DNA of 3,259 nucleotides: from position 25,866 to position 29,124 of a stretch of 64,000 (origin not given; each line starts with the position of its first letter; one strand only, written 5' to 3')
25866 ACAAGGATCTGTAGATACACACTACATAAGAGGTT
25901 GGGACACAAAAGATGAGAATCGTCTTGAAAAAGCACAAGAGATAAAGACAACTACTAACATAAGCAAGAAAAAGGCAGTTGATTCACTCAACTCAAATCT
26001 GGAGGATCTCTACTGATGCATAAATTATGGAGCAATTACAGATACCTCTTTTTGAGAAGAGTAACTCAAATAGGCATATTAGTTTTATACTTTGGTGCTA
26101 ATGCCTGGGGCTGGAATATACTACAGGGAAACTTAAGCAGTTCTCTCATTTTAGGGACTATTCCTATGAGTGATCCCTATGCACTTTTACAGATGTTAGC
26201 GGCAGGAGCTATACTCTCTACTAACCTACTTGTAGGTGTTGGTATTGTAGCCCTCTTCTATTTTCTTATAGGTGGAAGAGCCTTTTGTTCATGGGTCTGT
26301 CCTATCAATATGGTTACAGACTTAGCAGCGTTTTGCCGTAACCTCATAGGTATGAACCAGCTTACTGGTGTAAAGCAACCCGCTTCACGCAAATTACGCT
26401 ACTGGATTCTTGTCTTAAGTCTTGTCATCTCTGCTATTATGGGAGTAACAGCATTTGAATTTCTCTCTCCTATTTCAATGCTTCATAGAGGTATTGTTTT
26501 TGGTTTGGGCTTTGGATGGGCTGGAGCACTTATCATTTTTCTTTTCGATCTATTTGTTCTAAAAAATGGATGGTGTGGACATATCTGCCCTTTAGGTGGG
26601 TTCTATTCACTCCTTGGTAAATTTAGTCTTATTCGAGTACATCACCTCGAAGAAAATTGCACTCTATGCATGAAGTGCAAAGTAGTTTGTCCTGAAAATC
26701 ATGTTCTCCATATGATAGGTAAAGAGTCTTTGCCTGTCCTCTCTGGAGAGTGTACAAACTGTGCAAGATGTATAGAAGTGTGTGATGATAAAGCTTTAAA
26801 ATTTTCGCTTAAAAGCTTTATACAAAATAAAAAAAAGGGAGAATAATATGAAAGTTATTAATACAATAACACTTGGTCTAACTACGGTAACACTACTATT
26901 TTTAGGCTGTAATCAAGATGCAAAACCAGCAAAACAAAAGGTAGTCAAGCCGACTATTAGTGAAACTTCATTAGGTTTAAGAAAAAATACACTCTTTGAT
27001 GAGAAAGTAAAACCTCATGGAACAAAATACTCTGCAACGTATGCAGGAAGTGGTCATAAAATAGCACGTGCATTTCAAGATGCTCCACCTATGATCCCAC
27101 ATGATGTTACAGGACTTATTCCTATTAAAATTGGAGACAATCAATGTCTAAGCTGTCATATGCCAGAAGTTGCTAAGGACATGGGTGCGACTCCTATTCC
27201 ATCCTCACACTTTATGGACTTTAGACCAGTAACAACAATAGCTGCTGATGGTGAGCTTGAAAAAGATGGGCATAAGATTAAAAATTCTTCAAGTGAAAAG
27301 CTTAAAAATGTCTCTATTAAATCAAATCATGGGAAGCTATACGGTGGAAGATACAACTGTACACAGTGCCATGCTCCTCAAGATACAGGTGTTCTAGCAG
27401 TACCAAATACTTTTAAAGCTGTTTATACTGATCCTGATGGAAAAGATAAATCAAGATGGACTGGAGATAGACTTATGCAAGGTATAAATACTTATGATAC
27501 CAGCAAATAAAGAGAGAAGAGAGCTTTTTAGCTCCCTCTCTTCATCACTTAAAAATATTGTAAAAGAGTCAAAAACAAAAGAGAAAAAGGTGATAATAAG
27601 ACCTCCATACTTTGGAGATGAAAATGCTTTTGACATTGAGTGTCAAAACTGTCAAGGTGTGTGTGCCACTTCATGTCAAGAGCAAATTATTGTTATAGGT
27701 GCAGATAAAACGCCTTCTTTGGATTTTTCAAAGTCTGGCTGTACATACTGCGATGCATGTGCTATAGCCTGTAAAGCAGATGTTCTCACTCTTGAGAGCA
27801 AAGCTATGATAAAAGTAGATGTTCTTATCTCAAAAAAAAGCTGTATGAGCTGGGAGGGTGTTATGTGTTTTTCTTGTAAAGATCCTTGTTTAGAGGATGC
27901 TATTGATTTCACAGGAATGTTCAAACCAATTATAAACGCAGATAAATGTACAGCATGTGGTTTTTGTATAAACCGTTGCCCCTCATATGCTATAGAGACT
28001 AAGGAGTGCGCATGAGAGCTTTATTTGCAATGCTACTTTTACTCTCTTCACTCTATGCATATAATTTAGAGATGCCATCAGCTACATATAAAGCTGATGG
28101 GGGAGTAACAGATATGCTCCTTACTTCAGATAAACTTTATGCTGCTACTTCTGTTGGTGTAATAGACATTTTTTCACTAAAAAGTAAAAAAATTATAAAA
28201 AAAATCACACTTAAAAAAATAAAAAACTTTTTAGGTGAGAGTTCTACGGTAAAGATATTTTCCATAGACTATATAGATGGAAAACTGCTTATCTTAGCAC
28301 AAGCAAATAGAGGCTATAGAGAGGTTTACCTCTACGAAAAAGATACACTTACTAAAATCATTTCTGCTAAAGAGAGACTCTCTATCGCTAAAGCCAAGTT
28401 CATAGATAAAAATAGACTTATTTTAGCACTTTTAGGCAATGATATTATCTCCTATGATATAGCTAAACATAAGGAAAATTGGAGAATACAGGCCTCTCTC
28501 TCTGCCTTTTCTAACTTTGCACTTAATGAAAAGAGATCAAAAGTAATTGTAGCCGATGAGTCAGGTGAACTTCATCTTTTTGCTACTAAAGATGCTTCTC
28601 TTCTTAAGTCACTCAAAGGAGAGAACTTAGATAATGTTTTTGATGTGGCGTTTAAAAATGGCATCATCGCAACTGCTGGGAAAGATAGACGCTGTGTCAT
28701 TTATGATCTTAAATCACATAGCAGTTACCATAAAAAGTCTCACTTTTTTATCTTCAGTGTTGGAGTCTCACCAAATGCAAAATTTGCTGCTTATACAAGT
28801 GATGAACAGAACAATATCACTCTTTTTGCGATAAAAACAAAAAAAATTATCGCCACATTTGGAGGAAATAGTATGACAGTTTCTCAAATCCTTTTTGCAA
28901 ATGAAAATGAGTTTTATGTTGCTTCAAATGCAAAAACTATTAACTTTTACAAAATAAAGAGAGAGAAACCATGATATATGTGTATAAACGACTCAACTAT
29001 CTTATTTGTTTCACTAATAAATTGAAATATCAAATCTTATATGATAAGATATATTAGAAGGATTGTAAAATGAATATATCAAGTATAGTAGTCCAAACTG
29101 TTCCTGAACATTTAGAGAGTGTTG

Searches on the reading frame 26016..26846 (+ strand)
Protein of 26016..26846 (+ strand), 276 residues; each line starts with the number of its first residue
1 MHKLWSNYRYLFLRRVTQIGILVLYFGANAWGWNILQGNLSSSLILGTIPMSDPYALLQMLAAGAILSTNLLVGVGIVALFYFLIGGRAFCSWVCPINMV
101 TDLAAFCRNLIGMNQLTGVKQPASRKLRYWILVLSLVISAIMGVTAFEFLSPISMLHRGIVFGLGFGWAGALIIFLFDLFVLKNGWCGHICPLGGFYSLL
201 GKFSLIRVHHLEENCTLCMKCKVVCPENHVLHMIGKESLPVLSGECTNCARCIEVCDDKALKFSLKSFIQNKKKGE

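Call 55: search_protein_families(library=pfam, proteins=[window:26016-26846:+], max_evalue=0.0001)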
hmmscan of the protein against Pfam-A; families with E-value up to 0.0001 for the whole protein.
window:26016-26846:+ (276 aa): 4 families
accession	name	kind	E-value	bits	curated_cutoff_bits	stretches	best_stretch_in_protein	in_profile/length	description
PF12801.12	Fer4_5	-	1.6e-15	57.2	22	2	70-113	4-47/48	4Fe-4S binding domain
PF13237.11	Fer4_10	-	2.6e-06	27.7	25.5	1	212-256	6-52/53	4Fe-4S dicluster domain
PF12837.12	Fer4_6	-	1.5e-05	25.1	25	0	208-228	2-22/24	4Fe-4S binding domain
PF14697.11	Fer4_21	-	1.9e-05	25.1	35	1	212-257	5-52/59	4Fe-4S dicluster domain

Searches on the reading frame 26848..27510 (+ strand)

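Call 55: search_protein_families(library=pfam, proteins=[window:26848-27510:+], max_evalue=0.0001)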
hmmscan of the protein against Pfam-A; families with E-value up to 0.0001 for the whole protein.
window:26848-27510:+ (220 aa): 1 family
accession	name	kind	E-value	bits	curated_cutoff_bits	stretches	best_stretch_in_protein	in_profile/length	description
PF03892.19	NapB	-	9.5e-29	100.5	25.1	2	37-126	8-92/127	Nitrate reductase cytochrome c-type subunit (NapB)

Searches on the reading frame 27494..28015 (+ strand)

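Call 55: search_protein_families(library=pfam, proteins=[window:27494-28015:+], max_evalue=0.0001)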
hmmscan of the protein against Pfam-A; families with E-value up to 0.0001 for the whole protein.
window:27494-28015:+ (173 aa): 5 families
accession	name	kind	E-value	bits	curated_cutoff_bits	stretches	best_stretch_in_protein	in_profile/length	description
PF12838.12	Fer4_7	-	4.2e-09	37.2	27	0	124-164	4-50/52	4Fe-4S dicluster domain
PF00037.32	Fer4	-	1.2e-07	31.6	21.1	1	145-168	1-24/24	4Fe-4S binding domain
PF14697.11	Fer4_21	-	3e-06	27.7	35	0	123-167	9-57/59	4Fe-4S dicluster domain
PF12797.12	Fer4_2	-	3.6e-05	23.9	24.5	1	144-164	2-22/22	4Fe-4S binding domain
PF13187.11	Fer4_9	-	4.3e-05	23.9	27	0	50-96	2-50/52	4Fe-4S dicluster domain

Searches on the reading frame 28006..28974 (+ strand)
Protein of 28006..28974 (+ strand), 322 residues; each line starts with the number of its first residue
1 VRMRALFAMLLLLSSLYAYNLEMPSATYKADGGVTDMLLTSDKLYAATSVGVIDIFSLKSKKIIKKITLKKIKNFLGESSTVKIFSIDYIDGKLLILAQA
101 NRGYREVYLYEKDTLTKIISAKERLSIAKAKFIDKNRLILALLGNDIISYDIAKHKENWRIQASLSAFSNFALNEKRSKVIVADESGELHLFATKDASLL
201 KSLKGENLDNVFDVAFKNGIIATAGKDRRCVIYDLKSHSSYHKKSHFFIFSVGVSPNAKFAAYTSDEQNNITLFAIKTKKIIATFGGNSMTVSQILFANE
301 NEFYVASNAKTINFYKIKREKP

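Call 55: search_protein_families(library=pfam, proteins=[window:28006-28974:+], max_evalue=0.0001)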
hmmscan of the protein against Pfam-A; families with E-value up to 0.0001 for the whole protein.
window:28006-28974:+ (322 aa): 10 families
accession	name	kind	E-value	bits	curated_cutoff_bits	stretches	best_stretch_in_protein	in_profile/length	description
PF25174.1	Beta-prop_THOC3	-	7.2e-15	55.1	305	2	43-291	16-257/272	THOC3 beta-propeller domain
PF25173.1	Beta-prop_WDR3_1st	-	7.2e-09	36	154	1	144-317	8-184/184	WDR3 first beta-propeller domain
PF24814.1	WD40_Prp19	-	7.8e-09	35.4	320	1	147-315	31-204/281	Prp19 WD40 domain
PF24807.1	WD40_CDC20-Fz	-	1.8e-08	34.5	200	0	106-243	30-172/292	CDC20/Fizzy WD40 domain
PF23414.1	Beta-prop_EML_2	-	2.3e-08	34.2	90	0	218-319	10-112/266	Echinoderm microtubule-associated protein second beta-propeller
PF24817.1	WD40_WDHD1_1st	-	4.1e-08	33.2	109.9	0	170-319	10-159/291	WDHD1 first WD40 domain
PF24796.1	WDR55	-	2.4e-07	30.5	200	0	220-321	67-170/296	WDR55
PF13570.13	Beta-prop_ACSF4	-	4.6e-06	26.7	133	1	112-307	120-319/329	Beta-alanine-activating enzyme, beta-propeller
PF17005.11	WD40_like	-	5.2e-06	26.5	40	0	83-203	84-193/301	WD40-like domain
PF23409.1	Beta-prop_EML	-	4.8e-05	23.4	88.2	0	175-235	165-227/267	Echinoderm microtubule-associated protein first beta-propeller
